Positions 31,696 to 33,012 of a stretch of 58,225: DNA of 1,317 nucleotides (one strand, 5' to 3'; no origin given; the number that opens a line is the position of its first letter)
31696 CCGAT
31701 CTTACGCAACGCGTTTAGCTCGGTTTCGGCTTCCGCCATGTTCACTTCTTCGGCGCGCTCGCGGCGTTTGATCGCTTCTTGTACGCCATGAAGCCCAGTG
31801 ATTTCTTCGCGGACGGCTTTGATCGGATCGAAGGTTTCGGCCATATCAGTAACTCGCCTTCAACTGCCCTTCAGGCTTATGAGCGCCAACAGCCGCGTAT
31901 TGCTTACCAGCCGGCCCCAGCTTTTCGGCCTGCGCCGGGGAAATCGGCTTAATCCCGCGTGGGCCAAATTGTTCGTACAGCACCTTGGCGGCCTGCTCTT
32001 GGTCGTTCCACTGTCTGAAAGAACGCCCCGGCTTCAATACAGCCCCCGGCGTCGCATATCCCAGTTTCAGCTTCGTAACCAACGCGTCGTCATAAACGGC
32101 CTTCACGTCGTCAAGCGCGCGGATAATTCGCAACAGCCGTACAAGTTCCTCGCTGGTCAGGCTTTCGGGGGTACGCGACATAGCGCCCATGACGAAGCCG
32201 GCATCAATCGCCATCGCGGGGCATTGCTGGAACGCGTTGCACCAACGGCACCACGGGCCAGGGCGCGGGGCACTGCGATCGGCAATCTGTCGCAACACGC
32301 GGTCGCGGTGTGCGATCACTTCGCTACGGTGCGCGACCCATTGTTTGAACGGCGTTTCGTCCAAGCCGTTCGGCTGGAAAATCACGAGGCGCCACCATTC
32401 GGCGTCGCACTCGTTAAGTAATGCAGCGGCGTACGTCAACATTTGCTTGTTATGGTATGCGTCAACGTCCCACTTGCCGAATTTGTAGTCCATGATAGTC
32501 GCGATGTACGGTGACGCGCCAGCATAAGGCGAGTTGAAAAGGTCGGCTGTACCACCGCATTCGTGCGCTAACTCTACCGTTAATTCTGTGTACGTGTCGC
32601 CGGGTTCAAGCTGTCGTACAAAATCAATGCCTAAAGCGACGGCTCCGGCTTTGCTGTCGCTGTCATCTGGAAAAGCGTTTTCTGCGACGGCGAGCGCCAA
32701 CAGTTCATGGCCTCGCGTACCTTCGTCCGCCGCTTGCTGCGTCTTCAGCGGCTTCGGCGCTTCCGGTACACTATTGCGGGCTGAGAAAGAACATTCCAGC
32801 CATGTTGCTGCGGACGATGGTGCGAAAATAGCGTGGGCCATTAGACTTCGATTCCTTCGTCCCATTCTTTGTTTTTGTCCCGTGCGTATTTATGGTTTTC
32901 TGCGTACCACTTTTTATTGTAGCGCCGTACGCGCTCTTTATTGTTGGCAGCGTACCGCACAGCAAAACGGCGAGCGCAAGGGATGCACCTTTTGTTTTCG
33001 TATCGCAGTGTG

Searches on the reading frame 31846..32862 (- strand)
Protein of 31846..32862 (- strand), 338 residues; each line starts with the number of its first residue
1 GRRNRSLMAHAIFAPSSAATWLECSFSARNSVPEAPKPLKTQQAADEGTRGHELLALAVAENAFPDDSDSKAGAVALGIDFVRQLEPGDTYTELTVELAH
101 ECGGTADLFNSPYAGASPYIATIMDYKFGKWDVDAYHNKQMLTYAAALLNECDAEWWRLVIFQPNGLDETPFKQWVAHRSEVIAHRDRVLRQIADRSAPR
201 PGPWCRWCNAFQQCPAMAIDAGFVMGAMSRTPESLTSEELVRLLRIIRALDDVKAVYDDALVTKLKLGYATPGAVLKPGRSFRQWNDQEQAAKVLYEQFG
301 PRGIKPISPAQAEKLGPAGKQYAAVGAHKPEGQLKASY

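Call 86: search_protein_families(library=phrogs, proteins=[window:31846-32862:-], max_evalue=0.00001)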
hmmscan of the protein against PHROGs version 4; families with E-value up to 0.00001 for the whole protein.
window:31846-32862:- (338 aa): 2 families
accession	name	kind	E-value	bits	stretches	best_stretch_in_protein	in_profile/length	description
phrog_69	-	DNA, RNA and nucleotide metabolism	5.5e-46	158.6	1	4-335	81-454/501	exonuclease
phrog_3953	-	DNA, RNA and nucleotide metabolism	7.3e-12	46.4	1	8-193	11-180/186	exonuclease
